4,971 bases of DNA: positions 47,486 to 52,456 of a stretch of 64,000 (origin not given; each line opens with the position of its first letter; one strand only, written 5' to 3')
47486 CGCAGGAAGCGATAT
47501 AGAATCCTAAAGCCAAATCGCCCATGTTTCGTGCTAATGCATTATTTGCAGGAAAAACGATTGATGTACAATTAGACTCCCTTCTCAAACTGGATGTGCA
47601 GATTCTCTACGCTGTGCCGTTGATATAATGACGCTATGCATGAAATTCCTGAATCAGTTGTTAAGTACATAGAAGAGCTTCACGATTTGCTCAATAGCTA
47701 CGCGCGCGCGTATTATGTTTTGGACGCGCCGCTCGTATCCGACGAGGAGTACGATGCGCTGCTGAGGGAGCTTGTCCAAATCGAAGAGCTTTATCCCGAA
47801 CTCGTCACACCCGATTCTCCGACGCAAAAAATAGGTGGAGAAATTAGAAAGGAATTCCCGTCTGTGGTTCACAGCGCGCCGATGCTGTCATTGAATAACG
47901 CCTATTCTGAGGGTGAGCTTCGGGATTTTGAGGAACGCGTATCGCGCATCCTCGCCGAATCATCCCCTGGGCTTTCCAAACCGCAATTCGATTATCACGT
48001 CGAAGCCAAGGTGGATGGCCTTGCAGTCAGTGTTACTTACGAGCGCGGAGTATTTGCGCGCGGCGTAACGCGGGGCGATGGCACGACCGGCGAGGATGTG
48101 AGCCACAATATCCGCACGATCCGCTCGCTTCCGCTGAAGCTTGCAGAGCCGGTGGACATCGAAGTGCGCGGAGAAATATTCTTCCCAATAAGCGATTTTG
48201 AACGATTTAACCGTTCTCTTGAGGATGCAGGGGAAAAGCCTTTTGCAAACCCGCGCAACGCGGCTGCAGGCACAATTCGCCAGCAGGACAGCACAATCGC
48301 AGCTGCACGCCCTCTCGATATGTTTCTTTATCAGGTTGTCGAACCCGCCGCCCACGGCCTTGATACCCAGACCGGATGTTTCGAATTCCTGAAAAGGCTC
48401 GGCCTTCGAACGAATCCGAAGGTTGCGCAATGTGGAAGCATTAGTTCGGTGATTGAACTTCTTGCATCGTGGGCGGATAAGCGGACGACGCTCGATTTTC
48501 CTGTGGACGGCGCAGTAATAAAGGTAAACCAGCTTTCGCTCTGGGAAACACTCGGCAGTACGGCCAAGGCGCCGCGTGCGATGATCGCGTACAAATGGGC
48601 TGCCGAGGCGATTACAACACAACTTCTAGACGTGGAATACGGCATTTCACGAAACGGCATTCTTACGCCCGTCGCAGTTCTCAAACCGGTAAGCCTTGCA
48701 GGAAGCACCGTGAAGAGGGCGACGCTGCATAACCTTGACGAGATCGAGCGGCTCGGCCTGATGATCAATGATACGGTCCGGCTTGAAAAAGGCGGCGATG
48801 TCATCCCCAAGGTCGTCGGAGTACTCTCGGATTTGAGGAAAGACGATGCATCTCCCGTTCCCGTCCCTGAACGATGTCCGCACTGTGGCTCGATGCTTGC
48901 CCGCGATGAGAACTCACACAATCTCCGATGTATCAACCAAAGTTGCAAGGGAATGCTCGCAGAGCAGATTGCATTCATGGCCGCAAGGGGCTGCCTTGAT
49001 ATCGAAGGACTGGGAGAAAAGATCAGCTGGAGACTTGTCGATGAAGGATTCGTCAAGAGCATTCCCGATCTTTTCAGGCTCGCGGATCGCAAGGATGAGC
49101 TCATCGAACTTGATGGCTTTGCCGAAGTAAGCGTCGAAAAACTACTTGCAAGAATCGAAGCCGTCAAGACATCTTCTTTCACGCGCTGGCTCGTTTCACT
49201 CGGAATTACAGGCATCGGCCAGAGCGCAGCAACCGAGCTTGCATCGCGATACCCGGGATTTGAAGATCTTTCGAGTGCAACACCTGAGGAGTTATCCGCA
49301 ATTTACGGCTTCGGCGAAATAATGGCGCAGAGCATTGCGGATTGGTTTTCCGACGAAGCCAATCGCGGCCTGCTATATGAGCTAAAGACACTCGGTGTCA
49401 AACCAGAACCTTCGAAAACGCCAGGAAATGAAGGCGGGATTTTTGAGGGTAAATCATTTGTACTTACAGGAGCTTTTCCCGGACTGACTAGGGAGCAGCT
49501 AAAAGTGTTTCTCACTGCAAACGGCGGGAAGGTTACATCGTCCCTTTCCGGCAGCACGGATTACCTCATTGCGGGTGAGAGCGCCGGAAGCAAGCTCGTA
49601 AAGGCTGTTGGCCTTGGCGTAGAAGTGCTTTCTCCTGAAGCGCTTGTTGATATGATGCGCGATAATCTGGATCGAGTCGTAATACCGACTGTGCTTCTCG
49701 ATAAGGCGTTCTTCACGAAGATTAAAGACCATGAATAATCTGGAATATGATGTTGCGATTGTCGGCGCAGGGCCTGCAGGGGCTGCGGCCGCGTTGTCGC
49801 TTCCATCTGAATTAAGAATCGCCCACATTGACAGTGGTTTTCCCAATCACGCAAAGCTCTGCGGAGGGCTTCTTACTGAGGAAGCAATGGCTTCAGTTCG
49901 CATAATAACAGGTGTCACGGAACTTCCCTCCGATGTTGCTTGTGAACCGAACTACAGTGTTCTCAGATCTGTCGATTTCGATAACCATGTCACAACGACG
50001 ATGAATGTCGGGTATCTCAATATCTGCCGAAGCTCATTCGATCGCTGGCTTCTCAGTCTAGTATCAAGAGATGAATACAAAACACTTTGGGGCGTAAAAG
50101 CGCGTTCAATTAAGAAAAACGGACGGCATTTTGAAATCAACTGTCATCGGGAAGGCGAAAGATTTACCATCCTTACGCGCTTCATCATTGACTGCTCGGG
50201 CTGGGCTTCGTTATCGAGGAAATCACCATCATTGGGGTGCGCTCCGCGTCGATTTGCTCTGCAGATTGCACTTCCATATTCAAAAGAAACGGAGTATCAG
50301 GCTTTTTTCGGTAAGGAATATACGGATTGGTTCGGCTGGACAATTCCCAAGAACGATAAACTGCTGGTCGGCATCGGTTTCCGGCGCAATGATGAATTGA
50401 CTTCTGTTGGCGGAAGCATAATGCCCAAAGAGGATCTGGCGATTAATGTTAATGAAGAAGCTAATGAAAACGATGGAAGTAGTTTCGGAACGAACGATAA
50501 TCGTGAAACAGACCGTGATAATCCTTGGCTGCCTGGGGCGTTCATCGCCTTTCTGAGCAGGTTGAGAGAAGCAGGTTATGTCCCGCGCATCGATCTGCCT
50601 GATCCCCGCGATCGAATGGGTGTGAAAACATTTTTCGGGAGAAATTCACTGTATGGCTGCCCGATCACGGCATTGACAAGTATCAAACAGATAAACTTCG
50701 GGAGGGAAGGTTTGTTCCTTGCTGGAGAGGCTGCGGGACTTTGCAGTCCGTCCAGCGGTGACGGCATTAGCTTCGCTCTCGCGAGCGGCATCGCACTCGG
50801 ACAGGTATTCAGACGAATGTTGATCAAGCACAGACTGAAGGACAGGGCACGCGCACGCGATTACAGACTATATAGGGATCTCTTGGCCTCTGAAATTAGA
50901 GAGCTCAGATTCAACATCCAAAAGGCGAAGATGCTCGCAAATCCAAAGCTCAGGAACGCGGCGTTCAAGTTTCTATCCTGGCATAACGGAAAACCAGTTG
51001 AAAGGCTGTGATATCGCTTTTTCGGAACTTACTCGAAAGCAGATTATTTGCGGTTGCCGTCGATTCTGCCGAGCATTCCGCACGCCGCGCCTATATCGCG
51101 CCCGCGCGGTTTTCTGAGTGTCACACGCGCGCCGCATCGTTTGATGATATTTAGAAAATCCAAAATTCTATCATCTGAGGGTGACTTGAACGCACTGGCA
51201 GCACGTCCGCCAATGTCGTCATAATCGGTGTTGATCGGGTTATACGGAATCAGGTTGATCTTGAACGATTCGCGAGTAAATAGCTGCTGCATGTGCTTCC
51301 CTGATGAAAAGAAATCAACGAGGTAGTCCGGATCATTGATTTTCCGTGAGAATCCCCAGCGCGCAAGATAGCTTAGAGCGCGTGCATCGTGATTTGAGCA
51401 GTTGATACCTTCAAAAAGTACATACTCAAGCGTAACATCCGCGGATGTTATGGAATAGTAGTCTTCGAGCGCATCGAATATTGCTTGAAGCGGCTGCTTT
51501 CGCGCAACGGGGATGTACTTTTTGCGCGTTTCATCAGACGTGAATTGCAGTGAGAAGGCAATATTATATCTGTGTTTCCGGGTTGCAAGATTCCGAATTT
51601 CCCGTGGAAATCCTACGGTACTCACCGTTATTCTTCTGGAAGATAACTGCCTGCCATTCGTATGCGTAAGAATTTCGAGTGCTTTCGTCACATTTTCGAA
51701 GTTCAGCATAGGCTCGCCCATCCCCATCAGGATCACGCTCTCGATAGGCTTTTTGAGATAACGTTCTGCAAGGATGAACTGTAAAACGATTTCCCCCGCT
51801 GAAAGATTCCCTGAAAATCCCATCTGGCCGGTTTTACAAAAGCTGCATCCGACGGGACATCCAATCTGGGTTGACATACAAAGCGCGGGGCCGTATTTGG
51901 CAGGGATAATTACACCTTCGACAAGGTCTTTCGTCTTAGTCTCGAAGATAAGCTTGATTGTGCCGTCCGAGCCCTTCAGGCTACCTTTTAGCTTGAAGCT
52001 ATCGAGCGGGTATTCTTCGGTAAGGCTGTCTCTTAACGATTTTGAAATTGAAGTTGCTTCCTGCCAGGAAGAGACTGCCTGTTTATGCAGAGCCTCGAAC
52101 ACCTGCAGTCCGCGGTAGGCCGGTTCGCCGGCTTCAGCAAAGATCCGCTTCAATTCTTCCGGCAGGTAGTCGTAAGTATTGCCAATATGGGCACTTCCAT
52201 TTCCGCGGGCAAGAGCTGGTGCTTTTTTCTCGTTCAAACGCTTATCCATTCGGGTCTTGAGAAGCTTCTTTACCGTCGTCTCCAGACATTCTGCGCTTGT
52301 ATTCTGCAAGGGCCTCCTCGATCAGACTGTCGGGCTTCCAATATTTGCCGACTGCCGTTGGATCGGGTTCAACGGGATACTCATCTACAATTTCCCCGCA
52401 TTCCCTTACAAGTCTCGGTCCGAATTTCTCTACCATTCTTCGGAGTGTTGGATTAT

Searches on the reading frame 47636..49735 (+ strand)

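Call 82: search_protein_families(library=pfam, proteins=[window:47636-49735:+], max_evalue=0.00001)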
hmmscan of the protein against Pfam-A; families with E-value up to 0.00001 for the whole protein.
window:47636-49735:+ (700 aa): 9 families
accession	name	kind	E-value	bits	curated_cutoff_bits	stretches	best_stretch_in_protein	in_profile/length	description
PF01653.23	DNA_ligase_aden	-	1.7e-86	290.3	27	1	73-324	3-253/253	NAD-dependent DNA ligase adenylation domain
PF03120.22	DNA_ligase_OB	-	5e-29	100.4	32.9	1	327-404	1-78/79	NAD-dependent DNA ligase OB-fold domain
PF12826.13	HHH_2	-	6.3e-17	61.9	27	1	518-579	2-63/64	Helix-hairpin-helix motif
PF00533.33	BRCT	-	7.1e-14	52.2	21.3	1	600-673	3-77/78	BRCA1 C Terminus (BRCT) domain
PF14520.12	HHH_5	-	1.3e-10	42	27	0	522-567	5-51/57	Helix-hairpin-helix domain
PF12738.14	PTCB-BRCT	-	1.2e-06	28.9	22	1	613-668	7-62/63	twin BRCT domain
PF22745.1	Nlig-Ia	-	1.5e-06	29.2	27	1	18-58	12-52/92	DNA ligase-like, N-terminal NAD+-binding domain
PF03119.21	DNA_ligase_ZBD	-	2.6e-06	27.7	25.8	1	413-438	1-26/27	NAD-dependent DNA ligase C4 zinc finger domain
PF16589.12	BRCT_2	-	3.8e-06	27.6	27.3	1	602-671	2-71/86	BRCT domain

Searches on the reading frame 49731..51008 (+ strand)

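Call 82: search_protein_families(library=pfam, proteins=[window:49731-51008:+], max_evalue=0.00001)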
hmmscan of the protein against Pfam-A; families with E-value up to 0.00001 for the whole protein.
window:49731-51008:+ (426 aa): 2 families
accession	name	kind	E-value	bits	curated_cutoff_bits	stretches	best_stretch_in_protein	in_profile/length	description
PF01494.25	FAD_binding_3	-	1.1e-07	31.9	22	0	5-165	1-166/349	FAD binding domain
PF05834.18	Lycopene_cycl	-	2.1e-07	30.8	23.4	0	7-186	1-161/380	Lycopene cyclase protein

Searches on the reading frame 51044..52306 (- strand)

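Call 83: search_protein_families(library=pfam, proteins=[window:51044-52306:-], max_evalue=0.00001)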
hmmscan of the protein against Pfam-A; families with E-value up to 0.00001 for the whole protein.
window:51044-52306:- (420 aa): 2 families
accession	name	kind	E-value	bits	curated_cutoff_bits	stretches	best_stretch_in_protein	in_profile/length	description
PF04055.27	Radical_SAM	-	3.8e-10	40.6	29.5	1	145-302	2-155/166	Radical SAM superfamily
PF21016.3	RlmN_N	-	9.2e-08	32.2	24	1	45-98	4-57/60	Ribosomal RNA large subunit methyltransferase N-terminal domain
